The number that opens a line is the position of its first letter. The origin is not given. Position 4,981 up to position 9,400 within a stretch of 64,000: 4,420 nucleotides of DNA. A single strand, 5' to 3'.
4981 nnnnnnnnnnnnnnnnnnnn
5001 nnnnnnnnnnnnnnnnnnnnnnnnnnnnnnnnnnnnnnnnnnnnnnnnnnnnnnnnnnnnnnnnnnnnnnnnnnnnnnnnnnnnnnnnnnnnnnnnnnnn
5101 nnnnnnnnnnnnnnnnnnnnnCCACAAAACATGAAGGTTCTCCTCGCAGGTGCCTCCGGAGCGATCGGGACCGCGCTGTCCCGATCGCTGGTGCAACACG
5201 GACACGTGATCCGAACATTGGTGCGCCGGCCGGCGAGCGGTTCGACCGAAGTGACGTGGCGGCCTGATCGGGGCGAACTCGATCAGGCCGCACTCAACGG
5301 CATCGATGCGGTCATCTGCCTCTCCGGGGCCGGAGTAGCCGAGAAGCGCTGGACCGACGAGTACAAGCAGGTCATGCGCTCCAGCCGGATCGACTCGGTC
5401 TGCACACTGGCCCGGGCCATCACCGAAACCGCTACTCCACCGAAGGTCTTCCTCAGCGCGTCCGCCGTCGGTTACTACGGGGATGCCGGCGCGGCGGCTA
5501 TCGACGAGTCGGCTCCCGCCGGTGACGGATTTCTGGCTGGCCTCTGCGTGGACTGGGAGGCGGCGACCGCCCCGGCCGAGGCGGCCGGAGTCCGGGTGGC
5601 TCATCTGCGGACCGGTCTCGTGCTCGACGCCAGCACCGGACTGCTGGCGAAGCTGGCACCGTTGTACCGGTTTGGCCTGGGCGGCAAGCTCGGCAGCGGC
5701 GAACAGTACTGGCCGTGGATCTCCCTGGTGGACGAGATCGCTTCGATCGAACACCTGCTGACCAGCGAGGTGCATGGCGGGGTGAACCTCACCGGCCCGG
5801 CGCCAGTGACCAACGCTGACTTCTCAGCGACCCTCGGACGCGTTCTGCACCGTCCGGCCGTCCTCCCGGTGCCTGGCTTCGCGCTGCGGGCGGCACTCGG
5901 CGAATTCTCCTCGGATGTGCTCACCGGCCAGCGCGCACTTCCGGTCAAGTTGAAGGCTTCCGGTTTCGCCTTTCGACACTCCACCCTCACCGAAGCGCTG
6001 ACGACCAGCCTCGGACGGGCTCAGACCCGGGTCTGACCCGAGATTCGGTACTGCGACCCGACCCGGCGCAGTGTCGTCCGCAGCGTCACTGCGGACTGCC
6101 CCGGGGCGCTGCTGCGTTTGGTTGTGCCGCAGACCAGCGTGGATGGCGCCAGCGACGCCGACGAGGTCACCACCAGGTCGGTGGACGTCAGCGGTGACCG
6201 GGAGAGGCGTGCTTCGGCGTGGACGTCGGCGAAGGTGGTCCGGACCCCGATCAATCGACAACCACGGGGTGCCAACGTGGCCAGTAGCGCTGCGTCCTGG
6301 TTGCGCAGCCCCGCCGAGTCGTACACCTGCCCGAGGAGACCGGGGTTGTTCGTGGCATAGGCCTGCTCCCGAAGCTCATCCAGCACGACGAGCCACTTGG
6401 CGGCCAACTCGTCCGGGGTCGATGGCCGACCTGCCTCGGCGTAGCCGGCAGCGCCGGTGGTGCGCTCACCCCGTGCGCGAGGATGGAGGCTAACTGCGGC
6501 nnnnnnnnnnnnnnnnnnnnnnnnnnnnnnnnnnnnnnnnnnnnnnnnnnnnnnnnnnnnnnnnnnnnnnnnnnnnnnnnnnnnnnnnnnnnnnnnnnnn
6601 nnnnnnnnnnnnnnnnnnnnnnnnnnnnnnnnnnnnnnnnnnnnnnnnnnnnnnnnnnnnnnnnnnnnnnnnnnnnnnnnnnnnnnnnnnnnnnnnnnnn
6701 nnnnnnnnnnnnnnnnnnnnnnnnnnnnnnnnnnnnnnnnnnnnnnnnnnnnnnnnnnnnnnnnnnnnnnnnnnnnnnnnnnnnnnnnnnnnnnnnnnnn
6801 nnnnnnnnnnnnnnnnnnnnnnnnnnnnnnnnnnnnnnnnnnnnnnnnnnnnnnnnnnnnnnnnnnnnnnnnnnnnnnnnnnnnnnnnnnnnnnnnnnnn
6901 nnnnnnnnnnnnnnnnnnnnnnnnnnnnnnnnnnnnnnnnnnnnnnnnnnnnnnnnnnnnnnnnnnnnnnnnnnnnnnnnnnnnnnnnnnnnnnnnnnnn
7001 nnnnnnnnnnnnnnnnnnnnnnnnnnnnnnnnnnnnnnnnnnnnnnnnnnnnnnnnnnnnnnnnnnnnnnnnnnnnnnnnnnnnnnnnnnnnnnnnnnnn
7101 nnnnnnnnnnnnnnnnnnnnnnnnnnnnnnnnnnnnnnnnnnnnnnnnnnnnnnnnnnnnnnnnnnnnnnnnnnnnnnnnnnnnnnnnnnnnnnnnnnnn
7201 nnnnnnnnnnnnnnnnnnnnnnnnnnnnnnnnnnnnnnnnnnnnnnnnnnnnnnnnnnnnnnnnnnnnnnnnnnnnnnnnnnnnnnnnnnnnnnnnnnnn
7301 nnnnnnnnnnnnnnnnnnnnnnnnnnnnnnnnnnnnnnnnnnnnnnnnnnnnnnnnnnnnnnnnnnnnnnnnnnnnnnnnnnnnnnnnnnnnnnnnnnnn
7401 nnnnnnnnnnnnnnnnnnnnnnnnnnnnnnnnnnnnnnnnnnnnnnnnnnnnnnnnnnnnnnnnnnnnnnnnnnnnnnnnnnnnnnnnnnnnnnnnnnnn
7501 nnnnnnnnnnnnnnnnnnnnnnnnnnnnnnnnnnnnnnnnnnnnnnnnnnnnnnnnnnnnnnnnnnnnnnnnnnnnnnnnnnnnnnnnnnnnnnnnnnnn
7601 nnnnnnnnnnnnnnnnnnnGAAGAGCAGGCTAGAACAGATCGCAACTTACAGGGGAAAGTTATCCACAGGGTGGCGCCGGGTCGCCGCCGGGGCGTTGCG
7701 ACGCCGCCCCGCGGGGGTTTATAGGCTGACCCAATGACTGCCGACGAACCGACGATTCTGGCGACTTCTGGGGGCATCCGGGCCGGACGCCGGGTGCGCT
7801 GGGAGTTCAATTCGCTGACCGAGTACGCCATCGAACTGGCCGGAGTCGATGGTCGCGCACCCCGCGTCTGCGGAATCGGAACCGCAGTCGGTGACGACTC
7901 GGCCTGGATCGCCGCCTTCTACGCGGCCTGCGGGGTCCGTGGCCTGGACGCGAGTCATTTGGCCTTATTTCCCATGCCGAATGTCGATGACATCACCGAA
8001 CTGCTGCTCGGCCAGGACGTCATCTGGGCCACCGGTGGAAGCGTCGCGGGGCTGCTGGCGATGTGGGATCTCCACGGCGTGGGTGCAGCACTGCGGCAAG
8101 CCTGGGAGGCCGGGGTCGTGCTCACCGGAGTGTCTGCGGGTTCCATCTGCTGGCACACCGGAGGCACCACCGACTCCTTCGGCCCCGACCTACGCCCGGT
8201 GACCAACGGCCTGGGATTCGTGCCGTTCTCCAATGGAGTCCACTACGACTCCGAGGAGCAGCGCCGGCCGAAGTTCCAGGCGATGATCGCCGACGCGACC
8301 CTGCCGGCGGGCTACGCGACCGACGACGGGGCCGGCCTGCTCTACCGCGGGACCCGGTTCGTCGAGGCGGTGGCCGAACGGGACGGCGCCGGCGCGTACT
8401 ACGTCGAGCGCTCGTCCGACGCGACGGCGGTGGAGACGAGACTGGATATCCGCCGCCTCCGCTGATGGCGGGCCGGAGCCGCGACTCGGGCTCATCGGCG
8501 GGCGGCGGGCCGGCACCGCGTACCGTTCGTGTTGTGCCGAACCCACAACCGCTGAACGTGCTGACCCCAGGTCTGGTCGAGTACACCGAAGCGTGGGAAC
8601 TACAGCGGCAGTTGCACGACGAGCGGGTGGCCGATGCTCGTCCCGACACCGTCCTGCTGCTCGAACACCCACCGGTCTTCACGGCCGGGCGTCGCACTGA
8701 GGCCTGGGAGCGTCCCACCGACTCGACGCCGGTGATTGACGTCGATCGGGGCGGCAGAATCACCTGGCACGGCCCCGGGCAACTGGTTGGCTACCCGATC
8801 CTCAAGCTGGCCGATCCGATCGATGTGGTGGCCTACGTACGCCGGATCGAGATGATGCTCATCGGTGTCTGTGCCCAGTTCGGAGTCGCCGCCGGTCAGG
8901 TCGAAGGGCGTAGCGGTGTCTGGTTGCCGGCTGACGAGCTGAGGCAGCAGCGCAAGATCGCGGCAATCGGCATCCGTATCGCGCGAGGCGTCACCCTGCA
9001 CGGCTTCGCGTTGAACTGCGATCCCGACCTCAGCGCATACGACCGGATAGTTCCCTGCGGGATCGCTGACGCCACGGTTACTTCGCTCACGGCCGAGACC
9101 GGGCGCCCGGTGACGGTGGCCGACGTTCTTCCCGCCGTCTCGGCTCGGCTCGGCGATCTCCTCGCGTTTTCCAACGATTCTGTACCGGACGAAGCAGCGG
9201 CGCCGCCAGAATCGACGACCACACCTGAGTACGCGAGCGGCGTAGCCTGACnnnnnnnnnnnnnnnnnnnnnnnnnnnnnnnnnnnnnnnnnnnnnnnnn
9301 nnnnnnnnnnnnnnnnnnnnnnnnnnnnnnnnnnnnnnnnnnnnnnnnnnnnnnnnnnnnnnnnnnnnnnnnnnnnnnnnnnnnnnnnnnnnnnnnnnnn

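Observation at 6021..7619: Ser/Thr kinase with degenerate catalytic loop (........, DLG); candidate pseudokinase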

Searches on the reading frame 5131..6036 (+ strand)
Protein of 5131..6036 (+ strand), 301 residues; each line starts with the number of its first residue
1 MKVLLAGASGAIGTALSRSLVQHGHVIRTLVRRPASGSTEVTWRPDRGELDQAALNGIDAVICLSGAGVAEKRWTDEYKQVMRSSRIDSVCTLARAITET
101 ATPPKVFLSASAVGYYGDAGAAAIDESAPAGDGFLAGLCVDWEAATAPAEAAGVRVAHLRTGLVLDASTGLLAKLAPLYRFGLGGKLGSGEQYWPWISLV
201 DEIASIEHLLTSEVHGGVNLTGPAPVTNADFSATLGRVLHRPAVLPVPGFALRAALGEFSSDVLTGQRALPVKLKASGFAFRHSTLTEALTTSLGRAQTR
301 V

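Call 5: search_protein_families(library=pfam, proteins=[window:5131-6036:+], max_evalue=0.01)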
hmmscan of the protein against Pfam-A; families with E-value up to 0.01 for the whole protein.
window:5131-6036:+ (301 aa): 4 families
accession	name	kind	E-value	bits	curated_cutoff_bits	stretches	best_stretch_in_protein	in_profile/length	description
PF08338.16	DUF1731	-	1.9e-17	63.1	27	1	247-291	1-45/47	Domain of unknown function (DUF1731)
PF01370.27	Epimerase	-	4.4e-11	43.1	20.9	1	3-128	1-131/240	NAD dependent epimerase/dehydratase family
PF13460.12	NAD_binding_10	-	2.8e-05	24.5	27.2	1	7-93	1-96/184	NAD(P)H-binding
PF05368.20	NmrA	-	0.0024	17.9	27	1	2-36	4-39/298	NmrA-like family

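Call 6: search_protein_families(library=ncbifam, proteins=[window:5131-6036:+], max_evalue=0.01)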
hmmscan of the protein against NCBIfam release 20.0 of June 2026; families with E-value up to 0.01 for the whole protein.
window:5131-6036:+ (301 aa): 7 families
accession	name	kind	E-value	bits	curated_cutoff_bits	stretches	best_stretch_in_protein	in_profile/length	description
TIGR01777.1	yfcH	hypoth_equivalog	5.2e-92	308.5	207.35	1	3-290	1-292/292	TIGR01777 family oxidoreductase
NF050030.1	thlkprotThyD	equivalog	1.6e-68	231.1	400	1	1-292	1-303/305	thylakoid membrane protein ThyD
TIGR03466.1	HpnA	hypoth_equivalog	3.6e-06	26.1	367.65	1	1-113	1-116/327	hopanoid-associated sugar epimerase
NF058621.1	DiazavRedAvaA7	equivalog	4.5e-05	23.2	400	1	1-38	1-38/304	3-diazoavenalumate denitrifying reductase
NF042422.1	oxyalk_red_OleD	equivalog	0.0013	18.2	580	1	1-65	1-70/329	2-alkyl-3-oxoalkanoate reductase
NF042423.1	oxyalk_red_Shew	equivalog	0.0029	16.7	580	1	2-136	10-143/331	2-alkyl-3-oxoalkanoate reductase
NF005754.0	PRK07578.1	equivalog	0.0094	15.8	167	0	1-66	1-64/200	short chain dehydrogenase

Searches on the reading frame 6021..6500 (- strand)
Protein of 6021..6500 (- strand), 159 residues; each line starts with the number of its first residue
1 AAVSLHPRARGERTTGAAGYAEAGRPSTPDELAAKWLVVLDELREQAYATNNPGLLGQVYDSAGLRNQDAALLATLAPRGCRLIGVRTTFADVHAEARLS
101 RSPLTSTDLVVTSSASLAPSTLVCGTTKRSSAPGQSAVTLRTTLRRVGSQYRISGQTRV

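Call 12: search_protein_families(library=pfam, proteins=[window:6021-6500:-], max_evalue=10)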
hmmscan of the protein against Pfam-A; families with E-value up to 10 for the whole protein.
window:6021-6500:- (159 aa): 0 families

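Call 30: predict_structure(alignment_id=A1)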
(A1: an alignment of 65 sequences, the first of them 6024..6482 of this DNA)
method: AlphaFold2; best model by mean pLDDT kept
length: 153 residues; sequences in the alignment: 65
mean_pLDDT: 90.8   pTM: 0.80
mean pLDDT of the five models: 90.8, 90.3, 90.2, 89.7, 89.1
residues with pLDDT >= 90: 124; 70-90: 9; 50-70: 16; < 50: 4
segments of 3 or more residues with pLDDT < 50: 1-3
pLDDT, mean of each block of 10 residues (from residue 1): 54 58 96 98 98 98 98 97 98 80 97 98 97 98 96 98
secondary structure, 60 per line:
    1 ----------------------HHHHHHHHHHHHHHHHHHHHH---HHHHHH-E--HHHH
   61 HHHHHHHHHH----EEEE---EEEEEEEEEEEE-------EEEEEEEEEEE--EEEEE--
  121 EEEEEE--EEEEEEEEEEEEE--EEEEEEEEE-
elements in order: H23-43 H47-52 H57-70 E75-78 E82-93 E101-111 E114-118 E121-126 E129-141 E144-152

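Call 40: search_protein_families(library=pfam, alignment_id=A2, max_evalue=10)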
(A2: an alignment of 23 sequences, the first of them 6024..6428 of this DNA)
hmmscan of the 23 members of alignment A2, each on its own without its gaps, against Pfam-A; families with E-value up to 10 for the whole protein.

A. member 1, window:6024-6428:- (135 aa): 0 families

B. families by the number of members that match (of 23 scanned): 3 families
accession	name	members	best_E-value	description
PF14534.12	DUF4440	1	0.016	Domain of unknown function (DUF4440)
PF19711.4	DUF6207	1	0.018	Family of unknown function (DUF6207)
PF20686.2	CsoSCA_cat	1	0.056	Carboxysome Shell Carbonic Anhydrase, catalytic domain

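Call 41: search_protein_representatives(alignment_id=A2)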
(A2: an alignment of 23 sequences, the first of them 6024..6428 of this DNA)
Query: 23 sequences, 140 profile positions. Proteins with E-value up to 0.001 (for the whole library): 1393; up to 1e-10: 405; up to 1e-30: 142. The best 150 are listed.
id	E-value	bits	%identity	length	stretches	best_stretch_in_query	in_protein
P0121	6.8e-50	184.5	-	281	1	4-139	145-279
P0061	2.9e-47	176.0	-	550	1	5-138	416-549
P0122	6.4e-47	174.8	-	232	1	6-139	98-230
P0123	1.1e-46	174.1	-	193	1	3-138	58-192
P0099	1.8e-45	170.1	-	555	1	4-138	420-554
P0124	3.2e-45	169.3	-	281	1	9-138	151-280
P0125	1.1e-44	167.6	-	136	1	14-138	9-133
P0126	2.5e-44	166.4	-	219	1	16-137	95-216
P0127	3.0e-44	166.2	-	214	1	5-137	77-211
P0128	4.0e-44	165.8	-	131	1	16-139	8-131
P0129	4.8e-44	165.5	-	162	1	9-139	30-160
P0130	7.8e-44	164.8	-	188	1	5-138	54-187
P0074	1.2e-43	164.3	-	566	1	12-137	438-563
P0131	1.9e-43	163.6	-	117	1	24-138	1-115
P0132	2.1e-43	163.5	-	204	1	9-138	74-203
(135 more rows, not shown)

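Call 92: search_solved_structures(query=A2, max_evalue=10)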
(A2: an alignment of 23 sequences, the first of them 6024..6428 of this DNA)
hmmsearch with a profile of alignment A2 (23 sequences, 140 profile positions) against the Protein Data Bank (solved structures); distinct sequences matched with E-value up to 10: 2.
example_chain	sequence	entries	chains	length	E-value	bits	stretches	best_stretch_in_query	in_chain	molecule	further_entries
6tmh_e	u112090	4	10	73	0.72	12.6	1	17-57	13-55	ATP synthase subunit epsilon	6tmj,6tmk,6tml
2ffj_A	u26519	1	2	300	1.3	11.8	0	42-67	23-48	conserved hypothetical protein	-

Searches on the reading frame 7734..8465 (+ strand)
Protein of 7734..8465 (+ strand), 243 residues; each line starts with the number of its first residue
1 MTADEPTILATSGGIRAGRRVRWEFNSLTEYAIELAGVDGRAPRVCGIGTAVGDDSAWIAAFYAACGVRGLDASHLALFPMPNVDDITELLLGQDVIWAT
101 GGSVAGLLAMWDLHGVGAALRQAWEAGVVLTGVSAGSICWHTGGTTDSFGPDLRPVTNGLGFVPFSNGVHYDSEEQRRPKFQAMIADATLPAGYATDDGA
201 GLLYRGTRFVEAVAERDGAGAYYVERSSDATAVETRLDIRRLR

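Call 5: search_protein_families(library=pfam, proteins=[window:7734-8465:+], max_evalue=0.01)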
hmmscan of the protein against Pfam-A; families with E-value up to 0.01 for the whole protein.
window:7734-8465:+ (243 aa): 1 family
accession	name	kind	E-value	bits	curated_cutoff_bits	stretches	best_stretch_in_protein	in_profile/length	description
PF03575.23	Peptidase_S51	-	1.6e-27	97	23.9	1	28-209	18-203/206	Peptidase family S51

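Call 6: search_protein_families(library=ncbifam, proteins=[window:7734-8465:+], max_evalue=0.01)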
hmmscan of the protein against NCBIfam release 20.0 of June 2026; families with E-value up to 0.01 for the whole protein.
window:7734-8465:+ (243 aa): 2 families
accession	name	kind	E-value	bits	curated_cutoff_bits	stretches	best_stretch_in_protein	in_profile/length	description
TIGR02069.1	cyanophycinase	equivalog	0.00049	19.6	126.6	1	90-138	79-127/250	cyanophycinase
NF003642.0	PRK05282.1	equivalog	0.0048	16.4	156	1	80-174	66-161/233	dipeptidase PepE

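Call 79: search_solved_structures(query=window:7734-8462:+, max_evalue=0.01, show_alignments=2)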
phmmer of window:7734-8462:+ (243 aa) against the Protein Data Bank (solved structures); distinct sequences matched with E-value up to 0.01: 0.

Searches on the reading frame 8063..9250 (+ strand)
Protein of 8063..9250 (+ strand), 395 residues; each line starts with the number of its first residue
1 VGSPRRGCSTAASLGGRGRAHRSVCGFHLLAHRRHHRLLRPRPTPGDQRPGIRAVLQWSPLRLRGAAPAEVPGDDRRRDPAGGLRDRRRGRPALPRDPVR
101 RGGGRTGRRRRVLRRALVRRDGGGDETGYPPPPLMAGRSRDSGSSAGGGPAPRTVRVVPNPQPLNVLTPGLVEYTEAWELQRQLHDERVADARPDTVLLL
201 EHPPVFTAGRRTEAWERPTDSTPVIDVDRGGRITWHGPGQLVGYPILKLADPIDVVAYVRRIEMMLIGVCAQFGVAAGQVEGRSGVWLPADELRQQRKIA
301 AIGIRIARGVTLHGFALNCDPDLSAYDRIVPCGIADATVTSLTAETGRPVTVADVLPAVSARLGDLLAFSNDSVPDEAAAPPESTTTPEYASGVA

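Call 12: search_protein_families(library=pfam, proteins=[window:8063-9250:+], max_evalue=10)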
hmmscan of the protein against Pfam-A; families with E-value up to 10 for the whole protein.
window:8063-9250:+ (395 aa): 2 families
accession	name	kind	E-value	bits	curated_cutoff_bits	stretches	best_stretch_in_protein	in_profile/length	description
PF21948.1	LplA-B_cat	-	1.4e-45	156.2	27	1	174-361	2-197/200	Lipoyl protein ligase A/B catalytic domain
PF03099.24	BPL_LplA_LipB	-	0.0018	18.6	21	1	215-322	19-133/133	Biotin/lipoate A/B protein ligase family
